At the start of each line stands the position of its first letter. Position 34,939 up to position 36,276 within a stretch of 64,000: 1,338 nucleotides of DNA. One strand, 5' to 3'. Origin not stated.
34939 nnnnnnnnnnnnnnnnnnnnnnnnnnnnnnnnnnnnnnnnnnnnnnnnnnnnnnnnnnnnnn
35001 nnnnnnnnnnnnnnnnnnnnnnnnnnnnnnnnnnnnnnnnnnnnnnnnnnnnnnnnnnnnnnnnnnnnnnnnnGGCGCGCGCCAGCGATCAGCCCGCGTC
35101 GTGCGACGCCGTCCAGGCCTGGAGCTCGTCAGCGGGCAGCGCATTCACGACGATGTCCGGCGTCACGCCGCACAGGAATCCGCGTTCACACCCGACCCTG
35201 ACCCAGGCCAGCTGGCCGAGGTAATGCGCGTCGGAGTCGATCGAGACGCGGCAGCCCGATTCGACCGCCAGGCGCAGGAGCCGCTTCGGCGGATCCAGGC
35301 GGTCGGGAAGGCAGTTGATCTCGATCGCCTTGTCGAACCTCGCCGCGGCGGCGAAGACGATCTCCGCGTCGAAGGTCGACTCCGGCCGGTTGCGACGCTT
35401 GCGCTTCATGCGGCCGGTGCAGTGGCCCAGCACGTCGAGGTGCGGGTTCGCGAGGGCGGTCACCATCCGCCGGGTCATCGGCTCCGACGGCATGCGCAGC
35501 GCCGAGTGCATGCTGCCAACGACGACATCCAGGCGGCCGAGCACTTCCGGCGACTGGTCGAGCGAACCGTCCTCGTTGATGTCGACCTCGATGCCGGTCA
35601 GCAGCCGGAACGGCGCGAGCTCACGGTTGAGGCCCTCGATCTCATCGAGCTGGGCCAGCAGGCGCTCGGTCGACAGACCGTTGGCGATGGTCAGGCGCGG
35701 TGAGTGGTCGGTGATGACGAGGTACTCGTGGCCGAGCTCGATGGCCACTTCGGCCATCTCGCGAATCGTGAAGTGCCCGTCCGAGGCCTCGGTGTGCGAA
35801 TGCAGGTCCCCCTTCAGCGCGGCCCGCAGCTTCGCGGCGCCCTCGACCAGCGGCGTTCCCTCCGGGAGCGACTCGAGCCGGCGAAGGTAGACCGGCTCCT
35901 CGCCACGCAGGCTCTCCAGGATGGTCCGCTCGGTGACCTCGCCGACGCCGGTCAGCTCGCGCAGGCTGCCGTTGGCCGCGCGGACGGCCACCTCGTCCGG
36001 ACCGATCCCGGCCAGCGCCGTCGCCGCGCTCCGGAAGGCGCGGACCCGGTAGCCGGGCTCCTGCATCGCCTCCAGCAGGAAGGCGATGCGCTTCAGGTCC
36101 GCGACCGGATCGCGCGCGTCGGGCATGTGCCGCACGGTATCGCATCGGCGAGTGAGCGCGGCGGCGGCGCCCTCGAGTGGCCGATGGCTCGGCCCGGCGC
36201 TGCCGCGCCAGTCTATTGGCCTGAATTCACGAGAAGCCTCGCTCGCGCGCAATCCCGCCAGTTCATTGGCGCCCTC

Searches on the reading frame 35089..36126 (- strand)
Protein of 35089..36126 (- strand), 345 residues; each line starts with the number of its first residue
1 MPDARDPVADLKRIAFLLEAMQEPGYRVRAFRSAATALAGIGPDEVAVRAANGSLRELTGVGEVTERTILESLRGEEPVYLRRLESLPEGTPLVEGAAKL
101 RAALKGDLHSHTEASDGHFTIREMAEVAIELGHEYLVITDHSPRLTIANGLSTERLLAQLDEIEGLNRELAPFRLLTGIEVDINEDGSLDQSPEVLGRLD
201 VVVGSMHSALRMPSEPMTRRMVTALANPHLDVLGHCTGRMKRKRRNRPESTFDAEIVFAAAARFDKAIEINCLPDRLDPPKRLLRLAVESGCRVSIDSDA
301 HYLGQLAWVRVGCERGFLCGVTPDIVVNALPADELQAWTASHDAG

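Call 6: search_protein_families(library=pfam, proteins=[window:35089-36126:-])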
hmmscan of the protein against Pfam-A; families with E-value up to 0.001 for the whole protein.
window:35089-36126:- (345 aa): 2 families
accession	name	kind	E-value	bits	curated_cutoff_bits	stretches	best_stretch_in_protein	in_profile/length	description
PF02811.25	PHP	-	1.3e-10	42.3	26.4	1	107-243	1-132/164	PHP domain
PF14716.13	HHH_8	-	9.2e-06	26.4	30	1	8-74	7-69/73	Helix-hairpin-helix domain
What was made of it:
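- Checked: The PHP+HHH_8 protein is 35089..36126 (call 6).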

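Call 8: find_related_loci(query=window:35089-36126:-, collection=genome_contigs, flank=4000)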
Query window:35089-36126:- (345 aa) in genome_contigs; peptide patterns used: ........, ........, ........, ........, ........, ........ (x = any residue, [..] = any of these).
599 stretches matched a pattern (row limit reached: there are more); 300 encode a relative of the query (tblastn E <= 1e-3); the best 80 are kept; 80 distinct loci.
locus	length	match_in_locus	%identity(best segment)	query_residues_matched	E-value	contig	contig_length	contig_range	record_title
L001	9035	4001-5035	97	1-345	0e+0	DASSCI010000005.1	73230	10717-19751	MAG TPA_asm: Candidatus Limnocylindria bacterium isolate SMAG_U917 k141_373833, whole genome shotgun sequence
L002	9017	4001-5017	79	5-344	2e-177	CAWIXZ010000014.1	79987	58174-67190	MAG: uncultured Chloroflexia bacterium isolate MFD05747.bin.2.176 genome assembly, contig: contig_47288, whole genome sh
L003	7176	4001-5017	83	5-344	2e-176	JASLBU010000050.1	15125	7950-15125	MAG: Candidatus Limnocylindria bacterium isolate CMU.bins.99 k141_1808484, whole genome shotgun sequence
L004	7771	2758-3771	79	5-343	9e-176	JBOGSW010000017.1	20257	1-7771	MAG: Candidatus Limnocylindria bacterium isolate M3-S_metawrap_bin.20 k127_1385162, whole genome shotgun sequence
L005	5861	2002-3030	79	1-344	2e-177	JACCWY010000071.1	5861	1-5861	MAG: Chloroflexota bacterium isolate MGR_bin164 SD2897-2912_k127_1445168, whole genome shotgun sequence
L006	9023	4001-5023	78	1-342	1e-174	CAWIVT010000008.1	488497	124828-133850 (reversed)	MAG: uncultured Chloroflexia bacterium isolate MFD04212.bin.2.63 genome assembly, contig: contig_8900, whole genome shot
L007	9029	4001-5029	78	1-344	1e-173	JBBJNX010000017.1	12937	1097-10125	MAG: Candidatus Limnocylindria bacterium isolate RDP_SRG_28 NODE_2330_length_12937_cov_5.450163, whole genome shotgun se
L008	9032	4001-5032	76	1-345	5e-171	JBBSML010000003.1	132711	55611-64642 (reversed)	MAG: Candidatus Limnocylindria bacterium isolate LS5_sbin.3 LS5_sbin.3_K_418293_L_132711_cov_18.2123, whole genome shotg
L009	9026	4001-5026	76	1-343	5e-170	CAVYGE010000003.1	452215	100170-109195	MAG: uncultured Chloroflexia bacterium isolate MFD01275.bin.2.46 genome assembly, contig: contig_3404, whole genome shot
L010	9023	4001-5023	77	1-342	5e-167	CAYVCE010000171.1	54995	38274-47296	MAG TPA_asm: uncultured Steroidobacteraceae bacterium isolate binchicken_co31_408 genome assembly, contig: k141_4312631,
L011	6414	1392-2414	75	1-342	2e-166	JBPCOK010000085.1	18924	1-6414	MAG: Candidatus Limnocylindria bacterium isolate TH_ant_mag_154 S1Ck127_46534_flag_0_multi_61.0000_len_18924, whole geno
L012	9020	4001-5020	76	2-342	1e-165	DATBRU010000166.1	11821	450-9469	MAG TPA_asm: Candidatus Limnocylindria bacterium isolate SMAG_U4137 k141_424785, whole genome shotgun sequence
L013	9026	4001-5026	75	1-343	9e-165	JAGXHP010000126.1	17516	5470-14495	MAG: Chloroflexota bacterium isolate LH_M65 k141_1081173, whole genome shotgun sequence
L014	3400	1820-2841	77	1-342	2e-168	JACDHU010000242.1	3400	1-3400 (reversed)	MAG: Chloroflexi bacterium isolate MGR_bin446 SD2911_NODE_12334_length_3400_cov_1.714940, whole genome shotgun sequence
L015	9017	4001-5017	73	1-340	6e-159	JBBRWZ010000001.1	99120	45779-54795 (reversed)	MAG: Candidatus Limnocylindria bacterium isolate La4_metabat2.125 La4_metabat2.125_K_1665976_L_99120_cov_14.1975, whole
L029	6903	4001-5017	66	5-344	1e-135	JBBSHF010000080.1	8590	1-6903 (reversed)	MAG: Candidatus Limnocylindria bacterium isolate LS2_sbin.60 LS2_sbin.60_K_16770_L_8590_cov_37.7021, whole genome shotgu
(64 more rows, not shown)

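Call 24: find_encoding_contigs(protein=window:35089-36126:-, flank=3000, max_places=10)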
Protein window:35089-36126:- (345 aa): no gene with exactly this product is on record in the collection.
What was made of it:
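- Tried and rejected: The window's own PHP protein is not on record (call 24).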

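Call 25: find_homologous_proteins(query=window:35089-36126:-, max_evalue=1e-100)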
Query window:35089-36126:- (345 aa): 6904 proteins with E <= 1e-100 among 8000 candidates; the best 120 are listed.
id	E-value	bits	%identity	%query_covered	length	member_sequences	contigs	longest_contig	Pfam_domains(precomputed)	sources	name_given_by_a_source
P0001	2.3e-219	745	98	100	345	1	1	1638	PF14716.14,PF02811.27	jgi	jgi:putative hydrolase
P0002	5.1e-218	741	97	100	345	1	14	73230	PF14716.14,PF02811.27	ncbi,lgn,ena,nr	ncbi:MAG TPA: PHP domain-containing protein [Candidatus Limnocylindria bacterium]|nr:PHP domain-cont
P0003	1.1e-217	740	97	100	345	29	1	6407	PF14716.14,PF02811.27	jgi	jgi:putative hydrolase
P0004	1.7e-217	739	97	100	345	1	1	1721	PF14716.14,PF02811.27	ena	-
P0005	4.7e-217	738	97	100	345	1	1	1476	PF14716.14,PF02811.27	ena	-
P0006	5.4e-217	738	97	100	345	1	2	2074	PF14716.14,PF02811.27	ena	-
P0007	2.2e-216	736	97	100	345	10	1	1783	PF14716.14,PF02811.27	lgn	-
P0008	7.1e-216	734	97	100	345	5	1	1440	PF14716.14,PF02811.27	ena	-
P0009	2.8e-215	732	96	100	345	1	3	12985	PF14716.14,PF02811.27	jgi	jgi:putative hydrolase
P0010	3.4e-214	728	95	100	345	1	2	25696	PF14716.14,PF02811.27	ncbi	ncbi:MAG TPA: PHP domain-containing protein [Candidatus Limnocylindria bacterium]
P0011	9.7e-214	727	95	100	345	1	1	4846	PF14716.14,PF02811.27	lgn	-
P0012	3.0e-213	725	95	100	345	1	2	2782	PF14716.14,PF02811.27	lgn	-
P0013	5.5e-208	708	94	100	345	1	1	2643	PF02811.27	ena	-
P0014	2.8e-207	706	98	94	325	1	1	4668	PF02811.27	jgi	jgi:putative hydrolase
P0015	7.7e-207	704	93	100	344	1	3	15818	PF14716.14,PF02811.27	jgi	jgi:putative hydrolase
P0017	6.8e-205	698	92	100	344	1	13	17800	PF14716.14,PF02811.27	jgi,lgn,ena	jgi:putative hydrolase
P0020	9.0e-204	694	92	100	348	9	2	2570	PF14716.14,PF02811.27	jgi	jgi:putative hydrolase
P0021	1.5e-203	693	94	98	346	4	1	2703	PF14716.14,PF02811.27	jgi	jgi:putative hydrolase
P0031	6.0e-201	685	92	99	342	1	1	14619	PF14716.14,PF02811.27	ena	-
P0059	1.6e-193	660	88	100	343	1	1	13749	PF14716.14,PF02811.27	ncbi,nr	ncbi:MAG TPA: PHP domain-containing protein [Candidatus Limnocylindria bacterium]|nr:PHP domain-cont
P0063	8.3e-193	658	88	100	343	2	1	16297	PF14716.14,PF02811.27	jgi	jgi:putative hydrolase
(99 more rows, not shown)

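Call 26: find_encoding_contigs(protein=P0003, flank=2500, max_places=6)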
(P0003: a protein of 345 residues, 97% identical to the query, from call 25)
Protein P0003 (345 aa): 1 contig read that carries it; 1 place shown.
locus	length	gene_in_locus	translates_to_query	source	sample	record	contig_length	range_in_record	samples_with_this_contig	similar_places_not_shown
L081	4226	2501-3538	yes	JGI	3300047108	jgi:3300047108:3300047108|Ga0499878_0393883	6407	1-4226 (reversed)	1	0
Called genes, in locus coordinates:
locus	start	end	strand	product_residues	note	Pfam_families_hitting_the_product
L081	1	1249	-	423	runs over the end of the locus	PF02812:ELFV_dehydrog_N, PF00208:ELFV_dehydrog, PF02826:2-Hacid_dh_C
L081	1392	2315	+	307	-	PF02126:PTE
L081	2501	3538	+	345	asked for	PF14716:HHH_8 (weak), PF02811:PHP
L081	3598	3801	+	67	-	PF07311:Dodecin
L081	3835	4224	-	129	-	?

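Call 27: find_encoding_contigs(protein=P0009, flank=2500, max_places=6)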
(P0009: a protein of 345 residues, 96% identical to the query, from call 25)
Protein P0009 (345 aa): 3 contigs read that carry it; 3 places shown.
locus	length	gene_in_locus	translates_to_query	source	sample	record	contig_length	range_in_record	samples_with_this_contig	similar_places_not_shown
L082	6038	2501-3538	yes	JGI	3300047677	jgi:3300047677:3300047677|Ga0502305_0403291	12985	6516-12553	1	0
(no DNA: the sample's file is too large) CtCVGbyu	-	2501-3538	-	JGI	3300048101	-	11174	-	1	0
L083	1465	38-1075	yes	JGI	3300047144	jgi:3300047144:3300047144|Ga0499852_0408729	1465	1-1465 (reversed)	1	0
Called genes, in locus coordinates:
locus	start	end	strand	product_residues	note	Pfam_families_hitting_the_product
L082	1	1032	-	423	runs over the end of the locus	PF02812:ELFV_dehydrog_N, PF00208:ELFV_dehydrog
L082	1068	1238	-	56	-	-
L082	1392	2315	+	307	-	PF02126:PTE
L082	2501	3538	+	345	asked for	PF14716:HHH_8 (weak), PF02811:PHP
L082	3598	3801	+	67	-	PF07311:Dodecin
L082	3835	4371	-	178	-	PF05066:HARE-HTH (weak)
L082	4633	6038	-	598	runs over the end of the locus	PF04536:TPM_phosphatase, PF20990:DUF2207_C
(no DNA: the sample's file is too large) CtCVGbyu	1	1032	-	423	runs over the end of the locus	PF02812:ELFV_dehydrog_N, PF00208:ELFV_dehydrog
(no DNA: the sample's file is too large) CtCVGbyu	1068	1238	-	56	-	-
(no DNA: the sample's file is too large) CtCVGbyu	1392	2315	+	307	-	PF02126:PTE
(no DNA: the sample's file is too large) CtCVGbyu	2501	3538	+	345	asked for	PF14716:HHH_8 (weak), PF02811:PHP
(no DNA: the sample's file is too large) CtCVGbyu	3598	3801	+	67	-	PF07311:Dodecin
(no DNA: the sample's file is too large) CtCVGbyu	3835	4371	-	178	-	PF05066:HARE-HTH (weak)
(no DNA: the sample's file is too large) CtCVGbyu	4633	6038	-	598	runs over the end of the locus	PF04536:TPM_phosphatase, PF20990:DUF2207_C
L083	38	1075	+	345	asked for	PF14716:HHH_8 (weak), PF02811:PHP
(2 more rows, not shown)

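Call 28: find_encoding_contigs(protein=P0010, flank=2500, max_places=6)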
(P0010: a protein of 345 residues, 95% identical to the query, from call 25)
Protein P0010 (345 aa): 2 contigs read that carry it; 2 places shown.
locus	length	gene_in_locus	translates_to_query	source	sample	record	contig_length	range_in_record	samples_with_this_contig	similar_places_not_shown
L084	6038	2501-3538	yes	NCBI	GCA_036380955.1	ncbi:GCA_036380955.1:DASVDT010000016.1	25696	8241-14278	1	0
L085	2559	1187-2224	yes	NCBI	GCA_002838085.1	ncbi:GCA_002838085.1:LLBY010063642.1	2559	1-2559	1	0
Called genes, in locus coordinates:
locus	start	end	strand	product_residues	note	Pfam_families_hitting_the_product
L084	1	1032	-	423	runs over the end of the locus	PF02812:ELFV_dehydrog_N, PF00208:ELFV_dehydrog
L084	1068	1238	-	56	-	-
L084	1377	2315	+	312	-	PF02126:PTE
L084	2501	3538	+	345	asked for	PF14716:HHH_8 (weak), PF02811:PHP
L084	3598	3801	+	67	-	PF07311:Dodecin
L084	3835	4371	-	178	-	PF05066:HARE-HTH (weak)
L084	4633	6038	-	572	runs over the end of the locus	PF04536:TPM_phosphatase, PF20990:DUF2207_C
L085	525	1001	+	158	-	PF02126:PTE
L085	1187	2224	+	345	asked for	PF14716:HHH_8 (weak), PF02811:PHP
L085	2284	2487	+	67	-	PF07311:Dodecin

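Call 37: find_encoding_contigs(protein=P0017, flank=2500, max_places=10)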
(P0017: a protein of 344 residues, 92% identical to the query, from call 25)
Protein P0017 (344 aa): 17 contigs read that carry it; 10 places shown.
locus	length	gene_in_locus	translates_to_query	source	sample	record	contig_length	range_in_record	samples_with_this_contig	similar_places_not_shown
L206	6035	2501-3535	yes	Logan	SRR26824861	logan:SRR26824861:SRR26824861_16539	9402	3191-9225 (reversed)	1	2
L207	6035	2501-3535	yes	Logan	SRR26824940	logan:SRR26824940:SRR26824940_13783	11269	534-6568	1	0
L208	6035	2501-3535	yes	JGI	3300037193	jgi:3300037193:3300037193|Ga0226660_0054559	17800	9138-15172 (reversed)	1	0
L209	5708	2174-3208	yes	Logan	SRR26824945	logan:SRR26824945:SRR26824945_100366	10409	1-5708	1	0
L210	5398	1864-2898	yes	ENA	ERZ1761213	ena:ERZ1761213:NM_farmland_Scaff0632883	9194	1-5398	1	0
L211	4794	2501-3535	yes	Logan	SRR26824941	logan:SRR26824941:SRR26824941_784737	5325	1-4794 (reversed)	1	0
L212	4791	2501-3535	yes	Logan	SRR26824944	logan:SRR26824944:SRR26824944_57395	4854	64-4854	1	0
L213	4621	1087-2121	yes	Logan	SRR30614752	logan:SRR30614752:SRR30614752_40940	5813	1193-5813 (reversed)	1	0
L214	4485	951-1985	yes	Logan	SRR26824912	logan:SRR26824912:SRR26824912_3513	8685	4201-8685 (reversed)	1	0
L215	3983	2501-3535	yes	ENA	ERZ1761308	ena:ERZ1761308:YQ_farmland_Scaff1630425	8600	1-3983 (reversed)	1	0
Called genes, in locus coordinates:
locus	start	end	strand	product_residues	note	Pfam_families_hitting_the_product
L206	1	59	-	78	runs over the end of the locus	?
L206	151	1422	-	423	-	PF02812:ELFV_dehydrog_N, PF00208:ELFV_dehydrog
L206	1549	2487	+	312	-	PF02126:PTE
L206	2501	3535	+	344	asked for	PF14716:HHH_8 (weak), PF02811:PHP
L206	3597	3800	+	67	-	PF07311:Dodecin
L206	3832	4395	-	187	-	PF05066:HARE-HTH (weak)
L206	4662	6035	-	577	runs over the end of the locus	PF04536:TPM_phosphatase, PF20990:DUF2207_C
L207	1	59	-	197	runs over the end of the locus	?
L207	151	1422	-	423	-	PF02812:ELFV_dehydrog_N, PF00208:ELFV_dehydrog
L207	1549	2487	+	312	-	PF02126:PTE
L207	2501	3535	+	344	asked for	PF14716:HHH_8 (weak), PF02811:PHP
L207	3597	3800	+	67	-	PF07311:Dodecin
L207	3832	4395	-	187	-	PF05066:HARE-HTH (weak)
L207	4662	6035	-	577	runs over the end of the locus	PF04536:TPM_phosphatase, PF20990:DUF2207_C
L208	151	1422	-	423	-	PF02812:ELFV_dehydrog_N, PF00208:ELFV_dehydrog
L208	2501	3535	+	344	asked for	PF14716:HHH_8 (weak), PF02811:PHP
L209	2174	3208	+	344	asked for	PF14716:HHH_8 (weak), PF02811:PHP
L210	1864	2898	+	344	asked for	PF14716:HHH_8 (weak), PF02811:PHP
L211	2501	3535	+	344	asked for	PF14716:HHH_8 (weak), PF02811:PHP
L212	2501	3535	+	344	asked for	PF14716:HHH_8 (weak), PF02811:PHP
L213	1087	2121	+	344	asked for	PF14716:HHH_8 (weak), PF02811:PHP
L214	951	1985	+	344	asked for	PF14716:HHH_8 (weak), PF02811:PHP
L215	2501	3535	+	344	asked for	PF14716:HHH_8 (weak), PF02811:PHP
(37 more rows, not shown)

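Call 38: find_encoding_contigs(protein=P0031, flank=2500, max_places=6)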
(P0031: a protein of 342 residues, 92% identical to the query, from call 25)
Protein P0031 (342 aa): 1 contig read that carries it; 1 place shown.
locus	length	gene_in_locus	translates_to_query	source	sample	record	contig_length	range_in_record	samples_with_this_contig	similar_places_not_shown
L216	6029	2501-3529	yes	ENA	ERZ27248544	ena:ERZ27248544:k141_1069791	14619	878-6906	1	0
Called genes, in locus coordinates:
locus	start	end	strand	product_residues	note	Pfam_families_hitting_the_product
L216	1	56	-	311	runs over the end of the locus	?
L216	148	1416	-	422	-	PF02812:ELFV_dehydrog_N, PF00208:ELFV_dehydrog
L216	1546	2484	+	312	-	PF02126:PTE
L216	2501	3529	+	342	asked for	PF14716:HHH_8 (weak), PF02811:PHP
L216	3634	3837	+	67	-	PF07311:Dodecin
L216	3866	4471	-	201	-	PF05066:HARE-HTH (faint)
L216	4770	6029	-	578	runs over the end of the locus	PF04536:TPM_phosphatase, PF20990:DUF2207_C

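Call 48: find_encoding_contigs(protein=P0015, flank=1500, max_places=5)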
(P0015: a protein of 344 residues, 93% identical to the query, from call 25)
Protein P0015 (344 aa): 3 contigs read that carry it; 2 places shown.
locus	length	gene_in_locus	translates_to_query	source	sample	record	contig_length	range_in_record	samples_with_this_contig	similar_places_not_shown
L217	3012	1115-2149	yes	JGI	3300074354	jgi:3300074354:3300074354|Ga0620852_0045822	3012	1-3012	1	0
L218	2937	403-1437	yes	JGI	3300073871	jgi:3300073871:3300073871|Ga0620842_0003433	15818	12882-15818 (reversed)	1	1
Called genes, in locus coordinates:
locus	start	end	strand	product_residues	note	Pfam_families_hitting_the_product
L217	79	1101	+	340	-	PF02126:PTE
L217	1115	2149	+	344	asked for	PF14716:HHH_8 (weak), PF02811:PHP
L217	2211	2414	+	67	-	PF07311:Dodecin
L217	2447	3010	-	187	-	?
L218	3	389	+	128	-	?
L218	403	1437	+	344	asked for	PF14716:HHH_8 (weak), PF02811:PHP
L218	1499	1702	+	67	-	PF07311:Dodecin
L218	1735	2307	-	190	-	PF05066:HARE-HTH (weak)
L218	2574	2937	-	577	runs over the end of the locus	PF04536:TPM_phosphatase, PF20990:DUF2207_C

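Call 49: find_encoding_contigs(protein=P0021, flank=1500, max_places=5)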
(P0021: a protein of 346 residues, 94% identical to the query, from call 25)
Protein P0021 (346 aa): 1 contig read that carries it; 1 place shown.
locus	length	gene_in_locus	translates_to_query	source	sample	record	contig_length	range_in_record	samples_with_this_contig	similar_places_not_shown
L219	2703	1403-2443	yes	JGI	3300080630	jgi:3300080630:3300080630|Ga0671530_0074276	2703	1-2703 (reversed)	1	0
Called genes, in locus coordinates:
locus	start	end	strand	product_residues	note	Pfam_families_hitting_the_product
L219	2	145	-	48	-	?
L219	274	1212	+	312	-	PF02126:PTE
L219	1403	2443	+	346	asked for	PF14716:HHH_8 (weak), PF02811:PHP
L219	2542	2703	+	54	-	?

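Call 54: find_encoding_contigs(protein=P0059, flank=1500, max_places=5)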
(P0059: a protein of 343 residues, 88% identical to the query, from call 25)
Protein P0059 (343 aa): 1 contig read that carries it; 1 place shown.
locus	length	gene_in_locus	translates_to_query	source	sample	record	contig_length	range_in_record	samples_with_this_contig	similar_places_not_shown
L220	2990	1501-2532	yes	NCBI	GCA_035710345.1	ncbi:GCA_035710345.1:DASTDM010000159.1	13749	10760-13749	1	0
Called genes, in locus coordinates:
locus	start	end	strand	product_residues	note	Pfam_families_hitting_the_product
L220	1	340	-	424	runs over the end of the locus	PF02812:ELFV_dehydrog_N, PF00208:ELFV_dehydrog, PF02826:2-Hacid_dh_C (faint)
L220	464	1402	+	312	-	PF02126:PTE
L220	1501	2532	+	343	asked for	PF14716:HHH_8, PF02811:PHP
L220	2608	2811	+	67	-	PF07311:Dodecin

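Call 55: find_encoding_contigs(protein=P0063, flank=1500, max_places=5)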
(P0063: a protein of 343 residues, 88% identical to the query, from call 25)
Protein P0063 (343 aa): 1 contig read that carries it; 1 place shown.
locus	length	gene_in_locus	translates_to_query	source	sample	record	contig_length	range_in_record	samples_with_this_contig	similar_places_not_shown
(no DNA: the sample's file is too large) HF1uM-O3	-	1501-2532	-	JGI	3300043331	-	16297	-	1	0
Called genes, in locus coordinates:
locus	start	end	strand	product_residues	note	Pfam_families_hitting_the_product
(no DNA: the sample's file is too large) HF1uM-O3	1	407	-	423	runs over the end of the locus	PF02812:ELFV_dehydrog_N, PF00208:ELFV_dehydrog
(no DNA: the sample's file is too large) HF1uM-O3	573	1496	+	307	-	PF02126:PTE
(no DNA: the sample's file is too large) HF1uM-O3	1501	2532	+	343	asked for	PF14716:HHH_8 (weak), PF02811:PHP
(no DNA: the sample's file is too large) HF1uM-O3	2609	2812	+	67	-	PF07311:Dodecin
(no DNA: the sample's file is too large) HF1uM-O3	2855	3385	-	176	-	-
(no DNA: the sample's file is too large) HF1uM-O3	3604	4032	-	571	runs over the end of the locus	PF04536:TPM_phosphatase, PF20990:DUF2207_C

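Call 66: search_protein_families(library=padloc, proteins=[window:35089-36126:-], max_evalue=0.01)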
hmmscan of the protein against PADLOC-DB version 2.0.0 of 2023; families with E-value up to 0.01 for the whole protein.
window:35089-36126:- (345 aa): 0 families

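Call 67: search_protein_families(library=ncbifam, proteins=[window:35089-36126:-], max_evalue=0.001)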
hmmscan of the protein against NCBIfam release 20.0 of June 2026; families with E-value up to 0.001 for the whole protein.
window:35089-36126:- (345 aa): 10 families
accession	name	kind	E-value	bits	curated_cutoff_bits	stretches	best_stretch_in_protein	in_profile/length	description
NF005928.0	PRK07945.1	equivalog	1.2e-139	465.4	250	1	6-341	2-336/337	PHP domain-containing protein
NF006375.0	PRK08609.1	equivalog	9.7e-64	215.9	426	1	103-340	334-568/571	DNA polymerase/3'-5' exonuclease PolX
NF006702.0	PRK09248.1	domain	1.8e-20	73.5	264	1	105-307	4-201/246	PHP domain-containing protein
NF006251.0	PRK08392.1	equivalog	3.3e-13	49.6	212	1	107-306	3-193/216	hypothetical protein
TIGR01856.1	hisJ_fam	subfamily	1e-09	38.5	90.2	1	107-208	2-112/252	histidinol-phosphatase HisJ family protein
NF047791.1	RNaseRnm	equivalog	9.9e-08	31.6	375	1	107-148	4-45/275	RNase RNM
NF005596.0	PRK07328.1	subfamily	2.1e-05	24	202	0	107-207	5-114/269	histidinol-phosphatase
NF004981.0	PRK06361.1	equivalog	3.2e-05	23.4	117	1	107-151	3-47/217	histidinol phosphate phosphatase domain-containing protein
NF041577.1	nside_bi_sphtase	equivalog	7.4e-05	22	400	1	105-143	3-41/276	3',5'-nucleoside bisphosphate phosphatase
NF038032.1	CehA_McbA_metalo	domain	0.00017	21.1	80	1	105-143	4-42/315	CehA/McbA family metallohydrolase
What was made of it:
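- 35089..36126 (-): Downstream gene: PHP-domain protein with an N-terminal HHH_8 domain (a PolX-like protein without the polymerase core), 345 aa. Call 6; call 67 (NCBIfam NF005928, 1e-139)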

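Call 83: find_encoding_contigs(protein=P0014, flank=2500, max_places=5)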
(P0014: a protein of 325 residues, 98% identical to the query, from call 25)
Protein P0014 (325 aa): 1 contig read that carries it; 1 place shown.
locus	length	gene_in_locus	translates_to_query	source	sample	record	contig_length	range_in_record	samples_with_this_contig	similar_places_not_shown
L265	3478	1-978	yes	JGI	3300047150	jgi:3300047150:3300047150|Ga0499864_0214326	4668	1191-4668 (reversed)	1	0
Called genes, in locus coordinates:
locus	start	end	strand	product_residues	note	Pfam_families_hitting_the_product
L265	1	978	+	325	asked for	PF02811:PHP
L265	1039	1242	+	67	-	PF07311:Dodecin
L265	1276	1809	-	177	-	PF05066:HARE-HTH (weak)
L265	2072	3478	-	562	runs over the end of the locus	PF04536:TPM_phosphatase, PF20990:DUF2207_C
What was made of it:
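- Tried and rejected: P0014 sits at a contig end (call 83).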

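Call 89: find_encoding_contigs(protein=P0020, flank=1500, max_places=6)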
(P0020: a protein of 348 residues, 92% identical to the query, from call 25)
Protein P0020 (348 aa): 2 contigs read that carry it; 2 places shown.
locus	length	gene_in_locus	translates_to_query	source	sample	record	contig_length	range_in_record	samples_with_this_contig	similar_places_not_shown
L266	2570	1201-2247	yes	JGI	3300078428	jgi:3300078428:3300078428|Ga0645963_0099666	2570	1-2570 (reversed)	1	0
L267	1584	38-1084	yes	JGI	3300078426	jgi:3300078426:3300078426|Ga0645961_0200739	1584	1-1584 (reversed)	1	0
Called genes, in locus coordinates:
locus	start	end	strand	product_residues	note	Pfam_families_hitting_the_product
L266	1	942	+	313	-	?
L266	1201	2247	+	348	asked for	PF14716:HHH_8 (weak), PF02811:PHP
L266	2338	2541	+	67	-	PF07311:Dodecin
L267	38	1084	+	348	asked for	PF14716:HHH_8 (weak), PF02811:PHP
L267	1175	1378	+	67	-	PF07311:Dodecin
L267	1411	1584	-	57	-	?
